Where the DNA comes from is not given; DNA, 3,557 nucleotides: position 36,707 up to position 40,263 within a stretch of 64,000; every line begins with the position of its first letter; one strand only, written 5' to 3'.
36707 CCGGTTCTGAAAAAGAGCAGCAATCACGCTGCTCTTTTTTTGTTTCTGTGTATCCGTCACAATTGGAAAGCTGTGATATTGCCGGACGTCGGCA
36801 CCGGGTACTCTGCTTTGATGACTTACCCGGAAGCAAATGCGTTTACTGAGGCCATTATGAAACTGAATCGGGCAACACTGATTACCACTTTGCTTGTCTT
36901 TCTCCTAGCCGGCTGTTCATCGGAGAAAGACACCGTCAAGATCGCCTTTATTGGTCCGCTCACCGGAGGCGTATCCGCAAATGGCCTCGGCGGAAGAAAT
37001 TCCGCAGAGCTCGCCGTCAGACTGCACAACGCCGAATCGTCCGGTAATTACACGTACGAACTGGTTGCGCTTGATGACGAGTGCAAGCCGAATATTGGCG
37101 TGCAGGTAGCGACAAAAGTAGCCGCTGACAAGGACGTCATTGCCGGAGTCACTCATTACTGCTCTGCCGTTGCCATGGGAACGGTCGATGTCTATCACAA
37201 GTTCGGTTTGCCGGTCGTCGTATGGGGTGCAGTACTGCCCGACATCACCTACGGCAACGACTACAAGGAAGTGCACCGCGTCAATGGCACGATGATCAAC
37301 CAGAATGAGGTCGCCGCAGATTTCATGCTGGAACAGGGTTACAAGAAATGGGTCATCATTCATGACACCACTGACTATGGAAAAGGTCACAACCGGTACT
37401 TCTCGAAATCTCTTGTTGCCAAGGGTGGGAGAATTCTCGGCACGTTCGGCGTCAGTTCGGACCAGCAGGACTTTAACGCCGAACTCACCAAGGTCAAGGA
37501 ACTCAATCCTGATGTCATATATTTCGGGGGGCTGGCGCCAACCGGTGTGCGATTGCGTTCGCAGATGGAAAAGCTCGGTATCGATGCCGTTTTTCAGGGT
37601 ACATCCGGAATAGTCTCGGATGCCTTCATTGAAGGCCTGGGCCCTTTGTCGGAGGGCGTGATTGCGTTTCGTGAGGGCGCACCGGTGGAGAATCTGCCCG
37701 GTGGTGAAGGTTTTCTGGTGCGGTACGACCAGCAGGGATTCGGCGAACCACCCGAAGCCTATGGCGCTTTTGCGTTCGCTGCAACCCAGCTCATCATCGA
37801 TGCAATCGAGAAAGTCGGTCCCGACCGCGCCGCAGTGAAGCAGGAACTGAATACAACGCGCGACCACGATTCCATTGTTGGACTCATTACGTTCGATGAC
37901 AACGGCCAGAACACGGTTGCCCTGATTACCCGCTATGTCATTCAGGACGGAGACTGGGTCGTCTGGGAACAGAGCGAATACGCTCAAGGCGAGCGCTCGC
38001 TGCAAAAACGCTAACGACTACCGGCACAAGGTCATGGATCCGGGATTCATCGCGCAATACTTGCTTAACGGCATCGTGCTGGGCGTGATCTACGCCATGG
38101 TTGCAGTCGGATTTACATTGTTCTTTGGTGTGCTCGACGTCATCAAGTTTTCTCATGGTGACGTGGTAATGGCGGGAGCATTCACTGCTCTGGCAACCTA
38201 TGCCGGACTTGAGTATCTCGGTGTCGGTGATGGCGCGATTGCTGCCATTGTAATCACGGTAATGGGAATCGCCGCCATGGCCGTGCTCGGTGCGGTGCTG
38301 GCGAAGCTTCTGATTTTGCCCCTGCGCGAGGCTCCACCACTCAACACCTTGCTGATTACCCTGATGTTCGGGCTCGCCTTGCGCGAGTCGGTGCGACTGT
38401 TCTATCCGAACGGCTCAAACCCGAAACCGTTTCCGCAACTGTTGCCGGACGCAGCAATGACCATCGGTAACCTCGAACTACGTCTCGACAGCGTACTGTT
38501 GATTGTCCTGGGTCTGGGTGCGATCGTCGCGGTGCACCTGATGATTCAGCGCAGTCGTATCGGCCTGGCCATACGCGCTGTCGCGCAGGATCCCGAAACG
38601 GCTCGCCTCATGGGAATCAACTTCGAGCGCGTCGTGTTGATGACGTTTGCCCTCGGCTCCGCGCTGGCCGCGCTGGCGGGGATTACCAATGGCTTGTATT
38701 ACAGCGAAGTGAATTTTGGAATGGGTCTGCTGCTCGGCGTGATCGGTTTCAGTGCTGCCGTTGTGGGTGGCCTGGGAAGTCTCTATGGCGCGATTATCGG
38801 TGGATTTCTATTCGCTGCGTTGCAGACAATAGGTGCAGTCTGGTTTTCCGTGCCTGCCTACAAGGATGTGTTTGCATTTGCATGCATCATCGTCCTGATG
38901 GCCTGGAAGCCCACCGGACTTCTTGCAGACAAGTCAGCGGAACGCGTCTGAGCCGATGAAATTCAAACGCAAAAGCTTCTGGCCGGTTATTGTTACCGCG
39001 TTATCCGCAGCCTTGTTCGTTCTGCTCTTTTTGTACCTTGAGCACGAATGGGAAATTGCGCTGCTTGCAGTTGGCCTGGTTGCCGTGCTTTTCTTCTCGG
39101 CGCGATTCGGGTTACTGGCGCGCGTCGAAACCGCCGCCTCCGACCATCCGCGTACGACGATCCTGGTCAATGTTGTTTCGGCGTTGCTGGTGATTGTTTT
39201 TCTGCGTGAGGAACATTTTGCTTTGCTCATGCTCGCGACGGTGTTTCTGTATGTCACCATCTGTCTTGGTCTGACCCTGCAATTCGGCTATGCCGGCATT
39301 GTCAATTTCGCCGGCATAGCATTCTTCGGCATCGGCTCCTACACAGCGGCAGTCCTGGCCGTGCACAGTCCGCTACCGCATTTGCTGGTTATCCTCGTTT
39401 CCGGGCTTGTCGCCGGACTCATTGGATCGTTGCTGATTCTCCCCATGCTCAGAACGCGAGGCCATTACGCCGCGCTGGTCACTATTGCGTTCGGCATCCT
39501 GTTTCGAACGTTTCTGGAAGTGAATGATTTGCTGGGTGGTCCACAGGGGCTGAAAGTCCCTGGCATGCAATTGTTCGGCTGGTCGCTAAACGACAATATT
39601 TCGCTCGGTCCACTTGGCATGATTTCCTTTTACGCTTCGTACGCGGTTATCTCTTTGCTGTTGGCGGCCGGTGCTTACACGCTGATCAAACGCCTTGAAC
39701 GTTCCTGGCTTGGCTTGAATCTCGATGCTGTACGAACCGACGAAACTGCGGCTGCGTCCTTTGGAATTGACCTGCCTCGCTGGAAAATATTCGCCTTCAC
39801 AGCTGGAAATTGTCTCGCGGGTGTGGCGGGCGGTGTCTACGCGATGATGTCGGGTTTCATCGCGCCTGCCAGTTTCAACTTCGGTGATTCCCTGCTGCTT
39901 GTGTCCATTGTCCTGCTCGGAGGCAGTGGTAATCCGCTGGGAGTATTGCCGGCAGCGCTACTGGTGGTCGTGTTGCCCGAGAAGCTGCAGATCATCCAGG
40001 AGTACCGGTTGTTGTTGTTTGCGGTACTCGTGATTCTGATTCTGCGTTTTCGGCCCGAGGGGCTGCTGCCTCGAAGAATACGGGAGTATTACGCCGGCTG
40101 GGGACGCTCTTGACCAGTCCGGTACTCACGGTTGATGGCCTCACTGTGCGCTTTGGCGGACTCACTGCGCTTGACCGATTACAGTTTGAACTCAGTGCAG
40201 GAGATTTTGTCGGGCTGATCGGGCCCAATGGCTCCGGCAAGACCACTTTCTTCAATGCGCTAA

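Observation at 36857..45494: Tightly coupled operon of Liv-type ABC importer, M20 amidohydrolase, fused MdcDE-like decarboxylase and MatB: candidate malonyl-conjugate utilisation system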

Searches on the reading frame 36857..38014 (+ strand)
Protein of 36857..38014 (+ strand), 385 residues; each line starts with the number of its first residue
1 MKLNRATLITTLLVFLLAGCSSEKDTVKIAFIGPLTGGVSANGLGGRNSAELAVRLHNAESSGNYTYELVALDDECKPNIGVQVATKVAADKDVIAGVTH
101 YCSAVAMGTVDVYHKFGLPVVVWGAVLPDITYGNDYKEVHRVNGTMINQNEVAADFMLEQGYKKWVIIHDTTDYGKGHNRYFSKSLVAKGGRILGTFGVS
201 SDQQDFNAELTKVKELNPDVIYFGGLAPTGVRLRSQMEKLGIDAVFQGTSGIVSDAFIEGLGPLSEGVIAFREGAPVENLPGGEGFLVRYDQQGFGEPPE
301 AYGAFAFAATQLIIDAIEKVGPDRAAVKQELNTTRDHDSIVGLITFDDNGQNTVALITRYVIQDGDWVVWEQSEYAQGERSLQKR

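Call 4: search_protein_families(library=pfam, proteins=[window:36857-38014:+])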
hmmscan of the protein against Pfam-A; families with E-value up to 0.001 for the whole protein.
window:36857-38014:+ (385 aa): 3 families
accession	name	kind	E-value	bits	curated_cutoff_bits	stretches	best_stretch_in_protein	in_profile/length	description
PF13458.12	Peripla_BP_6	-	2.2e-45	156.3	31.7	1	26-355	1-332/343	Periplasmic binding protein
PF01094.35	ANF_receptor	-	2.7e-15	56.7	25.4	1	48-353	4-341/353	Receptor family ligand binding region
PF13433.12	Peripla_BP_5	-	0.00013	21.6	27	1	148-352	118-326/363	Periplasmic binding protein domain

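Call 5: search_protein_families(library=ncbifam, proteins=[window:36857-38014:+])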
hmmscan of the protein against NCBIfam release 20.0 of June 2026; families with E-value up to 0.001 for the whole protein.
window:36857-38014:+ (385 aa): 1 family
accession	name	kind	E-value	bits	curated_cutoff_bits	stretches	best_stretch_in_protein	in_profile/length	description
NF011933.0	PRK15404.1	subfamily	3.1e-41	141.7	477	1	6-351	6-349/370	high-affinity branched-chain amino acid ABC transporter substrate-binding protein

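Call 17: search_solved_structures(query=window:36857-38014:+, max_evalue=0.00001)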
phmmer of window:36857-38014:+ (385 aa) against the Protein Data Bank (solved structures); distinct sequences matched with E-value up to 0.00001: 24.
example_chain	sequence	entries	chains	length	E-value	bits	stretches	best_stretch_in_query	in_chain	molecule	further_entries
2lbp_A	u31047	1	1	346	1.6e-31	112.9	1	25-351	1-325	LEUCINE-BINDING PROTEIN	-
1usg_A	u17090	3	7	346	9e-30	107.2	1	25-351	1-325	LEUCINE-SPECIFIC BINDING PROTEIN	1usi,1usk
3td9_A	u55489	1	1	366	3.7e-27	98.6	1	25-363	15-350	Branched chain amino acid ABC transporter, periplasmic amino acid-binding protein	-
1z15_A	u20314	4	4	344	1.9e-26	96.2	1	26-351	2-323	Leu/Ile/Val-binding protein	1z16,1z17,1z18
2liv_A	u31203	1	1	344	6.1e-26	94.5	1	26-351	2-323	LEUCINE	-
4n0q_A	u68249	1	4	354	1.6e-25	93.2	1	27-353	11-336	Leu/Ile/Val-binding protein homolog 3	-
8z0g_A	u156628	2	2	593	3.6e-23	85.4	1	48-351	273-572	Leu/Ile/Val-binding protein,Leu/Ile/Val-binding protein,mNeonGreen | NeIle,Leu/Ile/Val-binding protein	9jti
3ip5_A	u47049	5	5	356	2.2e-22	82.9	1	27-354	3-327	ABC transporter, substrate binding protein (Amino acid)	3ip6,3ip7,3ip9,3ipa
4q6w_A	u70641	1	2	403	2.5e-22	82.6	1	8-275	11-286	Putative leu/ile/val-binding protein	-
3ipc_A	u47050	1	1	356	1.1e-21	80.5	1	27-354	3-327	ABC transporter, substrate binding protein (Amino acid)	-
4mpt_A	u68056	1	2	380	8.3e-21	77.7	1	23-275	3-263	Putative leu/ile/val-binding protein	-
3hut_A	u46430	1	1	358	5.7e-19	71.6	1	31-372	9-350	putative branched-chain amino acid ABC transporter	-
4gnr_A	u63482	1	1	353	4.9e-18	68.5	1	22-357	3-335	ABC transporter substrate-binding protein-branched chain amino acid transport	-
4mlc_A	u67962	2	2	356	3.6e-16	62.4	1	49-366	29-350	Extracellular ligand-binding receptor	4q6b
4ey3_A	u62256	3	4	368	1e-15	60.9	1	22-322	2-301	Twin-arginine translocation pathway signal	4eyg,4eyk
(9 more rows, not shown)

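Call 37: search_solved_structures(query=window:36857-38014:+, max_evalue=1e-24, show_alignments=4)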
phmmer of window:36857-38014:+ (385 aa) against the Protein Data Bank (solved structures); distinct sequences matched with E-value up to 1e-24: 6.
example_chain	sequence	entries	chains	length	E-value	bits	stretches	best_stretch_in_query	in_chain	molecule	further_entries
2lbp_A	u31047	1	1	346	1.6e-31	112.9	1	25-351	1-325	LEUCINE-BINDING PROTEIN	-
1usg_A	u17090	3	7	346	9e-30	107.2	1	25-351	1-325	LEUCINE-SPECIFIC BINDING PROTEIN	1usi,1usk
3td9_A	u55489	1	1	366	3.7e-27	98.6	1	25-363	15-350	Branched chain amino acid ABC transporter, periplasmic amino acid-binding protein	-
1z15_A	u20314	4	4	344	1.9e-26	96.2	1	26-351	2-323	Leu/Ile/Val-binding protein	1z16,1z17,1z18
2liv_A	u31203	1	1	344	6.1e-26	94.5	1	26-351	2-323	LEUCINE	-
4n0q_A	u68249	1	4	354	1.6e-25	93.2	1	27-353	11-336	Leu/Ile/Val-binding protein homolog 3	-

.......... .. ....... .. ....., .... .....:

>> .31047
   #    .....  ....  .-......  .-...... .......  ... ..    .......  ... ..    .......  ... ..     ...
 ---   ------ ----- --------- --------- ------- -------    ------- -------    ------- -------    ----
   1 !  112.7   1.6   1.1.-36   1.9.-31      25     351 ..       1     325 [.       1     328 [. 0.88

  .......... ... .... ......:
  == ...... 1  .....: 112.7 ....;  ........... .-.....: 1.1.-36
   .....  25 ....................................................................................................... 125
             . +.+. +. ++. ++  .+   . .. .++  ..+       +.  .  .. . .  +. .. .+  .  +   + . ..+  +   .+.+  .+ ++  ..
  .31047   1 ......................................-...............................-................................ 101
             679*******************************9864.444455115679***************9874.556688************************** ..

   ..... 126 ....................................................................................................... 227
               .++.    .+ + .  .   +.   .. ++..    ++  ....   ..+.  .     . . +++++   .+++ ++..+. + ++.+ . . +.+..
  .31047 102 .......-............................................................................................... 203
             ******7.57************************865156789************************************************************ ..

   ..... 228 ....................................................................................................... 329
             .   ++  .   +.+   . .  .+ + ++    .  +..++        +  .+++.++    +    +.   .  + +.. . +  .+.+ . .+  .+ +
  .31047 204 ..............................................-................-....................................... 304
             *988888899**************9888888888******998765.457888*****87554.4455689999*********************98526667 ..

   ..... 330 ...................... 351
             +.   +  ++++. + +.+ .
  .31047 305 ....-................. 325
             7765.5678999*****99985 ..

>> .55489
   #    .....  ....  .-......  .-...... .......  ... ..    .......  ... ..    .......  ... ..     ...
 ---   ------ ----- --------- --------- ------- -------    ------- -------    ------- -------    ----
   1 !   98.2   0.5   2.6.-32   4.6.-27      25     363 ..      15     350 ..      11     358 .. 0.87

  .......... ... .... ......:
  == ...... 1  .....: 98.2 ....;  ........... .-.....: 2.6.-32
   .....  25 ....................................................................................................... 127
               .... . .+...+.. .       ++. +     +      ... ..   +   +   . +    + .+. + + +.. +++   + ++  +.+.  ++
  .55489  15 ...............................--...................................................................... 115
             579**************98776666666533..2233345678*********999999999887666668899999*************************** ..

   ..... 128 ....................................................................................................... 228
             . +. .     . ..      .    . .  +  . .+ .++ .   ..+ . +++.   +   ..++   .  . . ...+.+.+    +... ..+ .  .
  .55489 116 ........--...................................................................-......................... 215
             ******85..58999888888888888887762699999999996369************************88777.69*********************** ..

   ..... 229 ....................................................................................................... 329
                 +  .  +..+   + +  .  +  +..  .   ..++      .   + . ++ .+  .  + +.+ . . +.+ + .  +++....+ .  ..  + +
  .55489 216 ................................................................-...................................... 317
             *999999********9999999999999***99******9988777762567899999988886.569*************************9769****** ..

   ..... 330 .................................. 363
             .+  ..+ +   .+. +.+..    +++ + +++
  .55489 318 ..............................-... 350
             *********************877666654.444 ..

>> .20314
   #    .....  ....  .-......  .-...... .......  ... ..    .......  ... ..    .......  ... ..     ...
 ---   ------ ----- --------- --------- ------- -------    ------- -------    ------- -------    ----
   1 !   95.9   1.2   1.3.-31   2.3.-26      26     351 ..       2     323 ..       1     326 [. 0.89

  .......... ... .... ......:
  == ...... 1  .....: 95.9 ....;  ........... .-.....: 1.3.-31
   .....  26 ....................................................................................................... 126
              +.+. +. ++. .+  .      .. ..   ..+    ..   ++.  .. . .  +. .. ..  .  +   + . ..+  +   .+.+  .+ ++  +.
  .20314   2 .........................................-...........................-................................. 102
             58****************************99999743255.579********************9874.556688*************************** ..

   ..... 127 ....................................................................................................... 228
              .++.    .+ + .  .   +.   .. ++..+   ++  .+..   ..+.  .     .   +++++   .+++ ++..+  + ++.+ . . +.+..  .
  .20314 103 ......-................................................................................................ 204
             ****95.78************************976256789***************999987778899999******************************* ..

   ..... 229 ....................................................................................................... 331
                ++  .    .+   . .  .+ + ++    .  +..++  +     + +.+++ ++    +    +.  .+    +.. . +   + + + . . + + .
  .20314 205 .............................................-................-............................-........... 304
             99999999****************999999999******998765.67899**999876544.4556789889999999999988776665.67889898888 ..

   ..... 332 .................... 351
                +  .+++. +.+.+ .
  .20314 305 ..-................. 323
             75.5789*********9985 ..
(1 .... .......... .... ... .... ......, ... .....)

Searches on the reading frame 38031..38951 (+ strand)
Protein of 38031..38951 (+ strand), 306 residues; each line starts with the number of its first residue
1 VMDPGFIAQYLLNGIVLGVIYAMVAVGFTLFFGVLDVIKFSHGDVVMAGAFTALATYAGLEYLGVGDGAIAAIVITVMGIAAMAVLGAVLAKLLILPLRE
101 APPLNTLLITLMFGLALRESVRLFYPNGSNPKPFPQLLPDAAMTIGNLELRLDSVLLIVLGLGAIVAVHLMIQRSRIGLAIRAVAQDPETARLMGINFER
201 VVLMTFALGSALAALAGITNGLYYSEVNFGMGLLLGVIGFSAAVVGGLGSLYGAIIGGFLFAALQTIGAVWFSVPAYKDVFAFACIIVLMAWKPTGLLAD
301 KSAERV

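Call 4: search_protein_families(library=pfam, proteins=[window:38031-38951:+])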
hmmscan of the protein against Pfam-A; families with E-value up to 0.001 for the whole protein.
window:38031-38951:+ (306 aa): 1 family
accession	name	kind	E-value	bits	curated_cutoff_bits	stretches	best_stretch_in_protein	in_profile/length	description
PF02653.21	BPD_transp_2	-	1.3e-43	149.6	26.8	1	11-289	2-268/269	Branched-chain amino acid transport system / permease component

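Call 5: search_protein_families(library=ncbifam, proteins=[window:38031-38951:+])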
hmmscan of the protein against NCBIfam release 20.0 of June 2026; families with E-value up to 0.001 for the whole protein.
window:38031-38951:+ (306 aa): 11 families
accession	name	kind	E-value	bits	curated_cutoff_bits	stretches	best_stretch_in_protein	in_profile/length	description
TIGR03409.1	urea_trans_UrtB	equivalog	2.1e-43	149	250.3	1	10-301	3-289/291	urea ABC transporter permease subunit UrtB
NF008011.0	PRK10740.1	equivalog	3e-42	145.3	379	1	7-306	8-308/308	high-affinity branched-chain amino acid ABC transporter permease LivH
TIGR03622.1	urea_t_UrtB_arc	equivalog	2.2e-22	79.7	374.25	1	22-269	15-249/284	urea ABC transporter, permease protein UrtB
NF047929.1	ABC_B6_perm_2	equivalog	3.8e-08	32.9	400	1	72-219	104-248/337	putative B6 ABC transporter permease subunit 2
NF040906.3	GguB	equivalog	4.4e-08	32.7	450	1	158-265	227-341/375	multiple monosaccharide ABC transporter permease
TIGR03727.1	urea_t_UrtC_arc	equivalog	6.9e-07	28.5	575.55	1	156-291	194-331/369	urea ABC transporter, permease protein UrtC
NF007067.0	PRK09512.1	equivalog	2.6e-06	26.9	398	1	7-289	42-312/321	ribose ABC transporter permease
TIGR03408.1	urea_trans_UrtC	equivalog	2.1e-05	24.4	296.2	1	157-296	171-309/313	urea ABC transporter permease subunit UrtC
NF008630.0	PRK11618.1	equivalog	4.2e-05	22.9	363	1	19-266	44-281/331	galactofuranose ABC transporter, permease protein YjfF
NF011961.0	PRK15432.1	equivalog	4.7e-05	22.8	388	1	12-287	32-296/344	autoinducer 2 ABC transporter permease LsrC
NF007014.0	PRK09478.1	equivalog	0.00029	20.3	386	1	69-289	104-323/336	galactose/methyl galactoside ABC transporter permease MglC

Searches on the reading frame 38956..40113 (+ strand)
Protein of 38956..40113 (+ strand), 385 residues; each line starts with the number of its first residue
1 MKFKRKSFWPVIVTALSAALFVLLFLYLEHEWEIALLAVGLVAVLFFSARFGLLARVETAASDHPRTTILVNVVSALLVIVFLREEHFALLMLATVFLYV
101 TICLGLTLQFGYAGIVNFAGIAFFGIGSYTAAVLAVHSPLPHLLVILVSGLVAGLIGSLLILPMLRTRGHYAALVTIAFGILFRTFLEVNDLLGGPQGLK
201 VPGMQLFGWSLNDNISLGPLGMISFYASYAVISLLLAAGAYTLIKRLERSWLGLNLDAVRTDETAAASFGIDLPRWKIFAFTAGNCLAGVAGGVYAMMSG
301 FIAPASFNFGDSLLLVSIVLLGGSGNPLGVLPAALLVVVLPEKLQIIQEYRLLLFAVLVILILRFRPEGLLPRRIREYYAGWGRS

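Call 4: search_protein_families(library=pfam, proteins=[window:38956-40113:+])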
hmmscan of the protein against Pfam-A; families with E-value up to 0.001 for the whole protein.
window:38956-40113:+ (385 aa): 1 family
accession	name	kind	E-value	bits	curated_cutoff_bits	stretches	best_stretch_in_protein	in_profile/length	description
PF02653.21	BPD_transp_2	-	7.6e-35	120.8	26.8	1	91-363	4-269/269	Branched-chain amino acid transport system / permease component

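Call 5: search_protein_families(library=ncbifam, proteins=[window:38956-40113:+])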
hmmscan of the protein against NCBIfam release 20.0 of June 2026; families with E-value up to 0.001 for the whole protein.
window:38956-40113:+ (385 aa): 5 families
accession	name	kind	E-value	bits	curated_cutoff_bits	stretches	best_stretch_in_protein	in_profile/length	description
NF008450.0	PRK11301.1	subfamily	1.7e-50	172.7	366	1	56-374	81-409/418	high-affinity branched-chain amino acid ABC transporter permease LivM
TIGR03408.1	urea_trans_UrtC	equivalog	1.2e-23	84.3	296.2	1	140-371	90-311/313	urea ABC transporter permease subunit UrtC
TIGR03727.1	urea_t_UrtC_arc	equivalog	2.2e-22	79.5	575.55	1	72-373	33-340/369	urea ABC transporter, permease protein UrtC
TIGR03409.1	urea_trans_UrtB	equivalog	5.7e-19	68.9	250.3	1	87-376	4-291/291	urea ABC transporter permease subunit UrtB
TIGR03622.1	urea_t_UrtB_arc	equivalog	1.1e-10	41.3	374.25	1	90-370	5-276/284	urea ABC transporter, permease protein UrtB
